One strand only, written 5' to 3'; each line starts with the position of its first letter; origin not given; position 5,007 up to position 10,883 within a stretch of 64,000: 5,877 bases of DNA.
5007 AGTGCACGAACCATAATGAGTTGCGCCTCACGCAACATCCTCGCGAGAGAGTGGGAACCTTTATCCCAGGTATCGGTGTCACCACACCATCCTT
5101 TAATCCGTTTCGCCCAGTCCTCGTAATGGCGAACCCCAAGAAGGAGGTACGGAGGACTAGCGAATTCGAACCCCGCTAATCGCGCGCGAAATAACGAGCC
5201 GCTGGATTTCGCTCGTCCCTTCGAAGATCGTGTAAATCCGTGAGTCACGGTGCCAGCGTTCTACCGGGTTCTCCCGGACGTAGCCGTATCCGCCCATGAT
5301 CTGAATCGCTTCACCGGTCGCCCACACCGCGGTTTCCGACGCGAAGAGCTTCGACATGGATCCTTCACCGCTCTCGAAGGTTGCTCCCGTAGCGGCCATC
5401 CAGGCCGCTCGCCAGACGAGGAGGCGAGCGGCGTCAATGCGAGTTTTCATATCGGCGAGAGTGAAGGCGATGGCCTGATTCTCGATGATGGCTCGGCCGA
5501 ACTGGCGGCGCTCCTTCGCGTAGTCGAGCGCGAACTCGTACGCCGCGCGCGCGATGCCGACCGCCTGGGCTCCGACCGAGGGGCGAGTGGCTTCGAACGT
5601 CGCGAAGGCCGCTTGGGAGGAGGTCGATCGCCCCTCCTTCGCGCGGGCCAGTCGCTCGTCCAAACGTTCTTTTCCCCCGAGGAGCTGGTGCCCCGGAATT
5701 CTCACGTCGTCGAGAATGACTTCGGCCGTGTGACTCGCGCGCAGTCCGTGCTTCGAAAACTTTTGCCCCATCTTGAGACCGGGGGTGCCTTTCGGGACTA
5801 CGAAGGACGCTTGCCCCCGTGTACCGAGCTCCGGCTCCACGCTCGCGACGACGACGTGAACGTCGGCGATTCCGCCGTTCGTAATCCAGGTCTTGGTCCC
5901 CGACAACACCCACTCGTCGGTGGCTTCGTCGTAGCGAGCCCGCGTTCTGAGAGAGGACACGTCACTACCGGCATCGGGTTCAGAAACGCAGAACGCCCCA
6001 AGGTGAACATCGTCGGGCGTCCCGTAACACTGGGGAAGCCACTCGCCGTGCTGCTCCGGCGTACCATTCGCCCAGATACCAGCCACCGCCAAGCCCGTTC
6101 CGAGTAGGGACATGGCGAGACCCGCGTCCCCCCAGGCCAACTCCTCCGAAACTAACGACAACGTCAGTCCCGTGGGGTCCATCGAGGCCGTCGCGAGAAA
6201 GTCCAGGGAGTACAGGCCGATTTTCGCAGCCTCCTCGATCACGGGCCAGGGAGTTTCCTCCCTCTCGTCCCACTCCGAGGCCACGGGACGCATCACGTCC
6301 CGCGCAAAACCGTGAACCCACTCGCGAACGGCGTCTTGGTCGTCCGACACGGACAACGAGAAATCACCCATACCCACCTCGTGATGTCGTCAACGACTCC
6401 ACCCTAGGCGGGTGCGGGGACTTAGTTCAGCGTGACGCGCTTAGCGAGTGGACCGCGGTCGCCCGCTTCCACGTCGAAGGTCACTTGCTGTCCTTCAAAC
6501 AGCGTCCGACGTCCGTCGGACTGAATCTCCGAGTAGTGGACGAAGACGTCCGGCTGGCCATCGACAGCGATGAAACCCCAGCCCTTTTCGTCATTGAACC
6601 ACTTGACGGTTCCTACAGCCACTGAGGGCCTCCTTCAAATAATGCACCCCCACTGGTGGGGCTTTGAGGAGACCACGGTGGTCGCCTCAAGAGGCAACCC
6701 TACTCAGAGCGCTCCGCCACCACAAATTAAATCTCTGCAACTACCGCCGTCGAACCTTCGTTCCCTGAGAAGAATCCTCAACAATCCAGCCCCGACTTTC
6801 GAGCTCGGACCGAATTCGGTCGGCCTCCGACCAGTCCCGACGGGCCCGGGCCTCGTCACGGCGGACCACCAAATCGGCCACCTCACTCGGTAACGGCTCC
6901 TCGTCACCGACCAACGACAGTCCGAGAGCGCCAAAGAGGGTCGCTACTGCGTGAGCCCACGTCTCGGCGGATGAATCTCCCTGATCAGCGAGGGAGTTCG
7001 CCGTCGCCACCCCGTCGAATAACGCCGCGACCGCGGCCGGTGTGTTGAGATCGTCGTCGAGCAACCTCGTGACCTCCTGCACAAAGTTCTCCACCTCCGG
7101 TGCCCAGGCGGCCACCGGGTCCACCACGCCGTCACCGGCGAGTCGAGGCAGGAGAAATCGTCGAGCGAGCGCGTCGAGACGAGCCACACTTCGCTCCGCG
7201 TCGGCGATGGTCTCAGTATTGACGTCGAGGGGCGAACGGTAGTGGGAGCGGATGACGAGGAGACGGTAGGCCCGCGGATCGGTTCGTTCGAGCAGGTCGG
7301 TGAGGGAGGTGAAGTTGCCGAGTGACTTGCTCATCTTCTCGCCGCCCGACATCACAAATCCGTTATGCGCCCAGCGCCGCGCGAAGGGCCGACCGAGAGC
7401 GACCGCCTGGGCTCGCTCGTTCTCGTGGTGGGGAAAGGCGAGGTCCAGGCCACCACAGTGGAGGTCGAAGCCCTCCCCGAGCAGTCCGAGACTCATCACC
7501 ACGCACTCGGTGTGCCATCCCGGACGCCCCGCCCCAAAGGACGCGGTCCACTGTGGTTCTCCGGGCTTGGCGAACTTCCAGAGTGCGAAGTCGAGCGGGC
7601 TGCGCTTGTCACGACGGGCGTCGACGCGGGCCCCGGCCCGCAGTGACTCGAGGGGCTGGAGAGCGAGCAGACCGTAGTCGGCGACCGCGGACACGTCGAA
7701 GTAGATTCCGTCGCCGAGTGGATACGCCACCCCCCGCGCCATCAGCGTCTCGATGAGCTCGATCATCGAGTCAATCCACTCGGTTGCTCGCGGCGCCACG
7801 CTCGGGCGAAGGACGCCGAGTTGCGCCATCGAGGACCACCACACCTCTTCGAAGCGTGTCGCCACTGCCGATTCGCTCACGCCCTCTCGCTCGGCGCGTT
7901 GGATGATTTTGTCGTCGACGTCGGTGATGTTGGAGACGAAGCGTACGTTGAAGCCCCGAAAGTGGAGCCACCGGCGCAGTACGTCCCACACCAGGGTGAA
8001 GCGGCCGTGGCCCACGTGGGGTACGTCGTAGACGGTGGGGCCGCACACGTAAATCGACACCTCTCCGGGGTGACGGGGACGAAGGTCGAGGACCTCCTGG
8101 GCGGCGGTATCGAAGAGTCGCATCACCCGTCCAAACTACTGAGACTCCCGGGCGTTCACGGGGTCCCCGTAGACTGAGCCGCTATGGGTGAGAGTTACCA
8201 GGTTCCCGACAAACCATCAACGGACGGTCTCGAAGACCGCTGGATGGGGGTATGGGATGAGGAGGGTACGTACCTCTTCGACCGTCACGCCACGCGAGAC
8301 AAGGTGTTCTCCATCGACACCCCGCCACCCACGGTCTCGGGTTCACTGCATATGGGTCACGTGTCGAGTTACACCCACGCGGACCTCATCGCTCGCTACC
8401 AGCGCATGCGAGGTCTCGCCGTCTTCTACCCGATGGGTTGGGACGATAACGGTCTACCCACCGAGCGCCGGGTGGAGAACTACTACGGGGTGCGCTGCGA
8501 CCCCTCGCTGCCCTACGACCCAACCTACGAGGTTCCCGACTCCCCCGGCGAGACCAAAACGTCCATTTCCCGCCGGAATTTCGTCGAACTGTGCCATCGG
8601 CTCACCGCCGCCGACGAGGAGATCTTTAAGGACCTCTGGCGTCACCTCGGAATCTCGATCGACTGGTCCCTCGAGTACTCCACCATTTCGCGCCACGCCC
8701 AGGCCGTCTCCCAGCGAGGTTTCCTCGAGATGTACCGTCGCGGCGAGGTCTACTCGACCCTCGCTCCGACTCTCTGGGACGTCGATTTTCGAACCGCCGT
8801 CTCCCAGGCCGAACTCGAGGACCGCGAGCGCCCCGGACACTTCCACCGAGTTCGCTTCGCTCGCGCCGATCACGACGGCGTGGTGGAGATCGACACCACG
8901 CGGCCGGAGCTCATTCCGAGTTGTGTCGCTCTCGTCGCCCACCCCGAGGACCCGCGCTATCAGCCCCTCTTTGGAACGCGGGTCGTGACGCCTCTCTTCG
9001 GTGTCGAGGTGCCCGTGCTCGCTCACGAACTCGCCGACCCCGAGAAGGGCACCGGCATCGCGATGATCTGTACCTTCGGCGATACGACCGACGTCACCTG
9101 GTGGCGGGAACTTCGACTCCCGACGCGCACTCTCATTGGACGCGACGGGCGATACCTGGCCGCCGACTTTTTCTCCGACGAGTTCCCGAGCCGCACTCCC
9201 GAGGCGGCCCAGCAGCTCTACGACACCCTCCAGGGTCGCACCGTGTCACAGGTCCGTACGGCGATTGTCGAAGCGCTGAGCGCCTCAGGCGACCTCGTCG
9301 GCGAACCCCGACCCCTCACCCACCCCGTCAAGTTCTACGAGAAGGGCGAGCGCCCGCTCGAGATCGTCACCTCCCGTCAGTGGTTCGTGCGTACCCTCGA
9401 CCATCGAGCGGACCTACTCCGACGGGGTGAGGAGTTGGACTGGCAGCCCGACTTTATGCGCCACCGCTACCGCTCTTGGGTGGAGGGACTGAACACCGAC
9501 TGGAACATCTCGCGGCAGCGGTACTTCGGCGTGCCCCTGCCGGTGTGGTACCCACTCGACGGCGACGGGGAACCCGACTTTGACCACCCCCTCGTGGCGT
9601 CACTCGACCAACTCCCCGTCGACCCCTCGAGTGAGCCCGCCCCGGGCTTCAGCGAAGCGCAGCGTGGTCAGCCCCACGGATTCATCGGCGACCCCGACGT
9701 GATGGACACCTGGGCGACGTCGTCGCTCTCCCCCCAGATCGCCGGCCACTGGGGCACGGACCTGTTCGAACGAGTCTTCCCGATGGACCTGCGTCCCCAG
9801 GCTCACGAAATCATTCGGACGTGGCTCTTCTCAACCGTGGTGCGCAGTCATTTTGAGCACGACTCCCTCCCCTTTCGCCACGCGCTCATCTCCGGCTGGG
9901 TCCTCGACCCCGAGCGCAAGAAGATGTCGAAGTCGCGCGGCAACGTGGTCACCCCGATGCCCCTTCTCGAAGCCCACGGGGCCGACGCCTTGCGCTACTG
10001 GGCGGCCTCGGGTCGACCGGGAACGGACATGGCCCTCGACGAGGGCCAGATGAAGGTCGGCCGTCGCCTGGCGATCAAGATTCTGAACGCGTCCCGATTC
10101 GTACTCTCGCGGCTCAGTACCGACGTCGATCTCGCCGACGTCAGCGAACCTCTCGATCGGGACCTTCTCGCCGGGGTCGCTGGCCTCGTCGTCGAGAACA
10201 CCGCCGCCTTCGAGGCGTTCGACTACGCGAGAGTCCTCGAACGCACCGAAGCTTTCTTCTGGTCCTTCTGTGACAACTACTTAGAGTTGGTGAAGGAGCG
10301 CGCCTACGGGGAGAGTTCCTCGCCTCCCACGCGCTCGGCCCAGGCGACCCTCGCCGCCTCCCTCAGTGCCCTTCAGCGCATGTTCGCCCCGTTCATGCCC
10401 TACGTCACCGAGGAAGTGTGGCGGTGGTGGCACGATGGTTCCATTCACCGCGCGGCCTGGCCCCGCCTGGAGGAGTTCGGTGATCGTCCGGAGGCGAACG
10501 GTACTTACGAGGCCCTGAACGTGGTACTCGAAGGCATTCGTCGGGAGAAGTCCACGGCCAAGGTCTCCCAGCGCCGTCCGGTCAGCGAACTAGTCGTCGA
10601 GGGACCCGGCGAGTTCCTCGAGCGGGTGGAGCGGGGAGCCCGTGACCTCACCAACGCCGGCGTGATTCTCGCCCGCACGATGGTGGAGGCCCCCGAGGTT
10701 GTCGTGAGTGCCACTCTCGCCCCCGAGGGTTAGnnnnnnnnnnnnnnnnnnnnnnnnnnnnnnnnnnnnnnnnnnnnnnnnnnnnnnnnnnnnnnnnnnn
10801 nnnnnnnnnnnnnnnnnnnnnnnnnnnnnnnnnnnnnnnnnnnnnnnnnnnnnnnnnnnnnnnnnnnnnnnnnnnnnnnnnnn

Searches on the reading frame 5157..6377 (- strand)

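Call 48: search_protein_families(library=pfam, proteins=[window:5157-6377:-], max_evalue=0.0001)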
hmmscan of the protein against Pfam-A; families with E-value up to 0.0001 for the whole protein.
window:5157-6377:- (406 aa): 4 families
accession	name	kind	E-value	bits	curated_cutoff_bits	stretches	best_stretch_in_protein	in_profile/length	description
PF00441.29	Acyl-CoA_dh_1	-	8.6e-50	169.2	22.4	1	257-400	7-149/150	Acyl-CoA dehydrogenase, C-terminal domain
PF02770.24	Acyl-CoA_dh_M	-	1.9e-25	89.3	33.3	1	128-225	1-97/97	Acyl-CoA dehydrogenase, middle domain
PF08028.16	Acyl-CoA_dh_2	-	8.3e-25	88.1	22.7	1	268-389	3-133/134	Acyl-CoA dehydrogenase, C-terminal domain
PF02771.21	Acyl-CoA_dh_N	-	1.6e-17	64.4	22.9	1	11-117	1-109/113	Acyl-CoA dehydrogenase, N-terminal domain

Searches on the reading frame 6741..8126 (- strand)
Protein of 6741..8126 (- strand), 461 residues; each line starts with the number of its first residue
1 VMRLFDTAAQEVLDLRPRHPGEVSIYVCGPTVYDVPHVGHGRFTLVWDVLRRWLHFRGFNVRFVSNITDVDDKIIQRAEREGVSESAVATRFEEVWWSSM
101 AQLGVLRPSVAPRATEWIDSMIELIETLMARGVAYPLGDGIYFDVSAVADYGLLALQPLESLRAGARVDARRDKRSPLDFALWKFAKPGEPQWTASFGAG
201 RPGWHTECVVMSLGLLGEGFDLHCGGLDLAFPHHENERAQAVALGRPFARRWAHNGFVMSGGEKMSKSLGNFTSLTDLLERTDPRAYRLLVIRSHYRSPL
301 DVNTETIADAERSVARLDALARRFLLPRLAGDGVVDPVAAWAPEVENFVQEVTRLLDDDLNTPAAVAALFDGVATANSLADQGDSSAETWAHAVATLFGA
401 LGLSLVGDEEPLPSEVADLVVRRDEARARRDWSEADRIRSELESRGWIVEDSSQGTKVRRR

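Call 48: search_protein_families(library=pfam, proteins=[window:6741-8126:-], max_evalue=0.0001)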
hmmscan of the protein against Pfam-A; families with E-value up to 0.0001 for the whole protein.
window:6741-8126:- (461 aa): 6 families
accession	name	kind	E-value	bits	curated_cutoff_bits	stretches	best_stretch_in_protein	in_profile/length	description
PF01406.26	tRNA-synt_1e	-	1.8e-109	366.2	27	1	17-311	4-300/301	tRNA synthetases class I (C) catalytic domain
PF09190.17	DALR_2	-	5.7e-09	36.8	22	1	353-403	3-55/57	DALR domain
PF09334.17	tRNA-synt_1g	-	8.8e-09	35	20.1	0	33-103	11-81/391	tRNA synthetases class I (M)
PF23493.1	CysS_C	-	6.9e-07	29.7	23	1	412-459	4-51/51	Cysteinyl-tRNA ligase anticodon binding domain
PF00133.28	tRNA-synt_1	-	3.1e-06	26.7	22.7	0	246-298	357-409/414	tRNA synthetases class I (I, L, M and V)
PF01921.24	tRNA-synt_1f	-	6.5e-06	25.7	27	0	256-309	274-327/360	tRNA synthetases class I (K)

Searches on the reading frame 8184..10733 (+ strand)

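Call 48: search_protein_families(library=pfam, proteins=[window:8184-10733:+], max_evalue=0.0001)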
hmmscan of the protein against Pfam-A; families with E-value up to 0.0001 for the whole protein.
window:8184-10733:+ (849 aa): 5 families
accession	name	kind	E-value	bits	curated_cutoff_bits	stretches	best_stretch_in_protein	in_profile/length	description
PF00133.28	tRNA-synt_1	-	2.1e-75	254.5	22.7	1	20-618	2-413/414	tRNA synthetases class I (I, L, M and V)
PF08264.19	Anticodon_1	-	3.3e-27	95.6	25.1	1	658-801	1-145/148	Anticodon-binding domain of tRNA ligase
PF09334.17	tRNA-synt_1g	-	1.3e-17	64.2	20.1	1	44-96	3-55/391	tRNA synthetases class I (M)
PF01921.24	tRNA-synt_1f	-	3.3e-06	26.7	27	0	572-621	274-323/360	tRNA synthetases class I (K)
PF01406.26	tRNA-synt_1e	-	9.7e-06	25.6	27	0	559-620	233-293/301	tRNA synthetases class I (C) catalytic domain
